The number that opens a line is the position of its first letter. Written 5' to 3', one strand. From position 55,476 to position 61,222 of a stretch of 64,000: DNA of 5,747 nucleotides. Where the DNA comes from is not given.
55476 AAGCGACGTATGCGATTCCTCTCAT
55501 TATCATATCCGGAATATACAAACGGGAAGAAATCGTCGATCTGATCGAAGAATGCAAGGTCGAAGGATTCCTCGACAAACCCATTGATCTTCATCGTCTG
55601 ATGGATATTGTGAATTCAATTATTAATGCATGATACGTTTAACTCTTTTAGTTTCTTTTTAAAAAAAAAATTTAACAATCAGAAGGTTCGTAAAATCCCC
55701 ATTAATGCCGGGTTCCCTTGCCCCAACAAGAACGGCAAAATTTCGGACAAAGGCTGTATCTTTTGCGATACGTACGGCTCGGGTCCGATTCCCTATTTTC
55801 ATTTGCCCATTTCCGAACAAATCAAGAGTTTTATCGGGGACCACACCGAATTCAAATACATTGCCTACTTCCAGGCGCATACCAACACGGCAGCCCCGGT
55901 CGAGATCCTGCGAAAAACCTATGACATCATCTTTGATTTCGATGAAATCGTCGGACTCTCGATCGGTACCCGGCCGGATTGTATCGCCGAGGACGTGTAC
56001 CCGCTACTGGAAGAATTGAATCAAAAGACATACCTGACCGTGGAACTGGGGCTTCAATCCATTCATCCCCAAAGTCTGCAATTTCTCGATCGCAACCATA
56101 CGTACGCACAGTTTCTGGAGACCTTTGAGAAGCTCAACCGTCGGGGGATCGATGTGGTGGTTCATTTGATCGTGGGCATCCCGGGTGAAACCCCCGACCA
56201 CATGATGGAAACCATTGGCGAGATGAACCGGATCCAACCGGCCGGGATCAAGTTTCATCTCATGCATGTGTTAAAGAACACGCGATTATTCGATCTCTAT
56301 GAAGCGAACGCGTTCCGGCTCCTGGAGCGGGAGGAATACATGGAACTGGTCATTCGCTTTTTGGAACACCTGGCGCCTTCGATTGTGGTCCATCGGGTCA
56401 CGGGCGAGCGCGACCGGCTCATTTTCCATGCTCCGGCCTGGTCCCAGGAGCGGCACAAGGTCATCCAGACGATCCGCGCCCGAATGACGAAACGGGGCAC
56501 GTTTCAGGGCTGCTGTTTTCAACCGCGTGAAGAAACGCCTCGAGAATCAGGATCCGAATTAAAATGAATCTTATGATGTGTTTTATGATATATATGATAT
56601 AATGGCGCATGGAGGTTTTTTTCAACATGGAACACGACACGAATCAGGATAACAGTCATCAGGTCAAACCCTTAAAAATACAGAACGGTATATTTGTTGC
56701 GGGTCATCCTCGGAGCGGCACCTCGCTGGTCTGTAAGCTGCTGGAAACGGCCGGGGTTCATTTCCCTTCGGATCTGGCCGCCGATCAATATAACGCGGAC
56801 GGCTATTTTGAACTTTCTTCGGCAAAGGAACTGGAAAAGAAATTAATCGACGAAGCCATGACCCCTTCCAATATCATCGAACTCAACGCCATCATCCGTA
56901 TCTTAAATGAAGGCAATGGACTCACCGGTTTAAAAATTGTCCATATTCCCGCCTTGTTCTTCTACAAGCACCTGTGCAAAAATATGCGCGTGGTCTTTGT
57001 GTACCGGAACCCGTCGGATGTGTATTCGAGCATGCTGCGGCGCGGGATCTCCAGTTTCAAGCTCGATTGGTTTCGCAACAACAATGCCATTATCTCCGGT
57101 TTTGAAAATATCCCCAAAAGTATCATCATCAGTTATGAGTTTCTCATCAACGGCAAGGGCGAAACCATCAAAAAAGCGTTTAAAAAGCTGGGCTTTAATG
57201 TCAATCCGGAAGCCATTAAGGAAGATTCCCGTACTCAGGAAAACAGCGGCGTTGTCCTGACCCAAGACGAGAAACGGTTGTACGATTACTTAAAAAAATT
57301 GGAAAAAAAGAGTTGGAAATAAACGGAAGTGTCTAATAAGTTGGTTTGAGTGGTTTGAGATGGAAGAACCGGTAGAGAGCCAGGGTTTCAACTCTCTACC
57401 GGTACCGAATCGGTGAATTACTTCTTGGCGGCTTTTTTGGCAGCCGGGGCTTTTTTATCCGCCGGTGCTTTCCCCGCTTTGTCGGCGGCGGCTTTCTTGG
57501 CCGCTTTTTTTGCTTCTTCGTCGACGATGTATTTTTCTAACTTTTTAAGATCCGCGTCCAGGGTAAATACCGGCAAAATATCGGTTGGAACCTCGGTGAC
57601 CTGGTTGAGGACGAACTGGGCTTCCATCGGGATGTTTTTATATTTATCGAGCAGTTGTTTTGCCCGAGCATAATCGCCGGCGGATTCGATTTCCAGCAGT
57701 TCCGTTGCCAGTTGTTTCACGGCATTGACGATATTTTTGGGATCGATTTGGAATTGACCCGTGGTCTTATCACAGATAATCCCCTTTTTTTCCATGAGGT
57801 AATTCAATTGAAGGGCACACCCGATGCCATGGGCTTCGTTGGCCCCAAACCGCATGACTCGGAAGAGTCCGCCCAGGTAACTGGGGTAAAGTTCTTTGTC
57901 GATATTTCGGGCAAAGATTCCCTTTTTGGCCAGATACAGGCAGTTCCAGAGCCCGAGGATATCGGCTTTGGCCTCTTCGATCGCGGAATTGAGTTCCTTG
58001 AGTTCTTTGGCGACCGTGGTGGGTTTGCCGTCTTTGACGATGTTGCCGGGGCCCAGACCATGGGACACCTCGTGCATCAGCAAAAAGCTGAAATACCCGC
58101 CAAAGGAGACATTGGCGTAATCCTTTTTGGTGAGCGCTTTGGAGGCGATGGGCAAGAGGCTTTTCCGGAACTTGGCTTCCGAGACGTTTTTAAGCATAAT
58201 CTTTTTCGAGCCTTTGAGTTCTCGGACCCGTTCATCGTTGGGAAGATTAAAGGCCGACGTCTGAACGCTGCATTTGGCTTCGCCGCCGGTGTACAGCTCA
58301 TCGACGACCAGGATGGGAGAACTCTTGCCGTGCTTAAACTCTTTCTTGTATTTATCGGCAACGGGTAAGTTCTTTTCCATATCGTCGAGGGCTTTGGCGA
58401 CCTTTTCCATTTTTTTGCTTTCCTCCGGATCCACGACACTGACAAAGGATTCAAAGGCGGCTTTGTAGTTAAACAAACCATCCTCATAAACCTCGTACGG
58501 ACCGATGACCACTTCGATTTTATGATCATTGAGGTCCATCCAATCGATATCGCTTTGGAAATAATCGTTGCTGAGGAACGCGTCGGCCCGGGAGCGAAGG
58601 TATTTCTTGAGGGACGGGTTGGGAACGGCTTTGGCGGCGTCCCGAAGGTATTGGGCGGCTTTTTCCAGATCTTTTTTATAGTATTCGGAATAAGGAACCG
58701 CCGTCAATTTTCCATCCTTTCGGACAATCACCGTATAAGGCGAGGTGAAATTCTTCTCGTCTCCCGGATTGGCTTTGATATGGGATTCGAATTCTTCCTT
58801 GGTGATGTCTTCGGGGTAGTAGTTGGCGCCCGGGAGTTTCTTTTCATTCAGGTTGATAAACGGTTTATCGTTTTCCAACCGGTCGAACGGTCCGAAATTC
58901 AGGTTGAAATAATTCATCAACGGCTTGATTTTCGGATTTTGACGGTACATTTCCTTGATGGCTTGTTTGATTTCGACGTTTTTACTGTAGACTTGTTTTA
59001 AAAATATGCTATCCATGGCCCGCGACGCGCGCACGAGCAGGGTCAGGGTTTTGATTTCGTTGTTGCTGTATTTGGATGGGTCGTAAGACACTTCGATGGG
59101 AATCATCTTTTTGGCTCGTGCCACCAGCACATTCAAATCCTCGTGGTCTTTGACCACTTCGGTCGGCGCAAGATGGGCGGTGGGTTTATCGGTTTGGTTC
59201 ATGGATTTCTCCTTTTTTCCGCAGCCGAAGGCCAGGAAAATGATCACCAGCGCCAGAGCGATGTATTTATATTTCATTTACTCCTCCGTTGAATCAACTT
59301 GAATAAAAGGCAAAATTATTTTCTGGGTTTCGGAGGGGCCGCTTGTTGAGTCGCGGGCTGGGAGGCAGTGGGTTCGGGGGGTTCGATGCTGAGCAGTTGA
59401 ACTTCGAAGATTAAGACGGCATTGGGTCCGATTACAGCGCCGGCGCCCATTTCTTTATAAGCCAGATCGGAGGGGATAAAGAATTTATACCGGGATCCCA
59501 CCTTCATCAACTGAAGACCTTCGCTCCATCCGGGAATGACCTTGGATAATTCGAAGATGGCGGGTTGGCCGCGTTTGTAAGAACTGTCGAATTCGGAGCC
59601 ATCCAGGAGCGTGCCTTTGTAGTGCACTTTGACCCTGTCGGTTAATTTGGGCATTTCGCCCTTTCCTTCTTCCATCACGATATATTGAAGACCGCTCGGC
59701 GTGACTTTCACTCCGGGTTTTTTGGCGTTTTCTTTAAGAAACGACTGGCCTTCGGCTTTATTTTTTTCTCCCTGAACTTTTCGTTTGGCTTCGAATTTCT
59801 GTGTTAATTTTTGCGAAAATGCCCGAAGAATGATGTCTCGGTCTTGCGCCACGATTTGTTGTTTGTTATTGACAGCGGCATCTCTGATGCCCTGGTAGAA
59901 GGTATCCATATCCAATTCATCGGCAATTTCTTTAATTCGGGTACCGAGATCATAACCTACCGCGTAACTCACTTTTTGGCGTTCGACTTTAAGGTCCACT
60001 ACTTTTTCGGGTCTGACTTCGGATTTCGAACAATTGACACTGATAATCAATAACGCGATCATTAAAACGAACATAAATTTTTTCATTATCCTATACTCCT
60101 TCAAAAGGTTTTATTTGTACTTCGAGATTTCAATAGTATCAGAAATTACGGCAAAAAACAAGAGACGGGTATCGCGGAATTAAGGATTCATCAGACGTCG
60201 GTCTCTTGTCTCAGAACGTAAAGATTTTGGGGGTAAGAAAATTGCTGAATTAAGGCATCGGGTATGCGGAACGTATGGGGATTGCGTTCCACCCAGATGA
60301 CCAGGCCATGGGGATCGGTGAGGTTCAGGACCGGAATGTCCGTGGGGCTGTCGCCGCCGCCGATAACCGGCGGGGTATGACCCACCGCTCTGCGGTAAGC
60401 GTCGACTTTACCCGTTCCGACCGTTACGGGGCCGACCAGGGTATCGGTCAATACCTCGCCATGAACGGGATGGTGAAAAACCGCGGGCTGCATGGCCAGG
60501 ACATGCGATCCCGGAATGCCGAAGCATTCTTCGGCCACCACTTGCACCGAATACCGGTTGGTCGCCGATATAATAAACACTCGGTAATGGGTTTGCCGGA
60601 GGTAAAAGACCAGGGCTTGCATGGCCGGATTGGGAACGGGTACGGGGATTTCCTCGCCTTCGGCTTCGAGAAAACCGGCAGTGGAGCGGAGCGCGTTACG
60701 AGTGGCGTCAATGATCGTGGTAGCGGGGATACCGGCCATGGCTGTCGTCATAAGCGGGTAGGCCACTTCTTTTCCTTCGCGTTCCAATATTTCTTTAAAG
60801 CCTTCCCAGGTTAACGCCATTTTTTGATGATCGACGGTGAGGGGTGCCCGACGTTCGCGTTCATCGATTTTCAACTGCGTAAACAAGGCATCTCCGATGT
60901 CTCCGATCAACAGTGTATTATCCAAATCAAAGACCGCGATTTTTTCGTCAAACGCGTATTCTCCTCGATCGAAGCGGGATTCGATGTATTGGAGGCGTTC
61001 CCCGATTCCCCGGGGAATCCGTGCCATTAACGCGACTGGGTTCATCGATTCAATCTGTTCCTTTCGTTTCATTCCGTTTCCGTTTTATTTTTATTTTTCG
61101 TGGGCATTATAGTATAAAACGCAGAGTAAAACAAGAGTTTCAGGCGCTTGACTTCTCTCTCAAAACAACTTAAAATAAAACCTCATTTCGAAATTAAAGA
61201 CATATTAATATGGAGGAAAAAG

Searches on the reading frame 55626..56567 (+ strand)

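Call 57: search_protein_families(library=pfam, proteins=[window:55626-56567:+], max_evalue=0.00001)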
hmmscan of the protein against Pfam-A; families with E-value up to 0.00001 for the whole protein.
window:55626-56567:+ (313 aa): 2 families
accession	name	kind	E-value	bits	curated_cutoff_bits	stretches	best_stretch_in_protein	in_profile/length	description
PF16199.10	Radical_SAM_C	-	4e-23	81.7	31.9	1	205-288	1-84/85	Radical_SAM C-terminal domain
PF04055.27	Radical_SAM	-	4e-18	66.6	29.5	1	42-197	9-163/166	Radical SAM superfamily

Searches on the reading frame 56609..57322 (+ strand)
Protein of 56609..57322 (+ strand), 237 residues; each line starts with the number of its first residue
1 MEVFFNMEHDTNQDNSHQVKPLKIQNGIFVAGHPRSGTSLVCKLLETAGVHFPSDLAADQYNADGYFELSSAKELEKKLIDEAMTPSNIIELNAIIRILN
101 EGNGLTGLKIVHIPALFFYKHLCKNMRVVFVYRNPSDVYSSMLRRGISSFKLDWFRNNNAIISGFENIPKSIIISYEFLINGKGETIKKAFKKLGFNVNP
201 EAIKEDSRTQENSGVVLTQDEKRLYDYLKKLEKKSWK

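Call 51: search_protein_families(library=pfam, proteins=[window:56609-57322:+], max_evalue=0.0001)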
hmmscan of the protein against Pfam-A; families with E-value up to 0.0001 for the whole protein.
window:56609-57322:+ (237 aa): 2 families
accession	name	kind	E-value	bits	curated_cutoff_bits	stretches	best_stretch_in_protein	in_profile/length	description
PF13469.12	Sulfotransfer_3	-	3.5e-07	31.1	27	1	28-197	2-213/216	Sulfotransferase family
PF00685.33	Sulfotransfer_1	-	1.5e-05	25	22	0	28-143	4-108/255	Sulfotransferase domain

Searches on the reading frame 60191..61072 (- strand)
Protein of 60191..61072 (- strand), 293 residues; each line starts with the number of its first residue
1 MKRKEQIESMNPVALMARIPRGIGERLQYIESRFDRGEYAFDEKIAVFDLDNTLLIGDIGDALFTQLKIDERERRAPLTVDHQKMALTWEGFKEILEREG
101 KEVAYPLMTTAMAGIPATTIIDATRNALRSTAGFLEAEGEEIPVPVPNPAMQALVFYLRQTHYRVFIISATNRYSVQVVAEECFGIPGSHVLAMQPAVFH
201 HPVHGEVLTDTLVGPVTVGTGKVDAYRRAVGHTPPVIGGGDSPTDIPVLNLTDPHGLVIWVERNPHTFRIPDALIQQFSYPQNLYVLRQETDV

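Call 57: search_protein_families(library=pfam, proteins=[window:60191-61072:-], max_evalue=0.00001)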
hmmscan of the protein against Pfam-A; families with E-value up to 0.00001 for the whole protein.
window:60191-61072:- (293 aa): 1 family
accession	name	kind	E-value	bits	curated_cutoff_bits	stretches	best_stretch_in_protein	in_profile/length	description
PF12710.13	HAD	-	1e-12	49.3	27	1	46-249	1-188/189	haloacid dehalogenase-like hydrolase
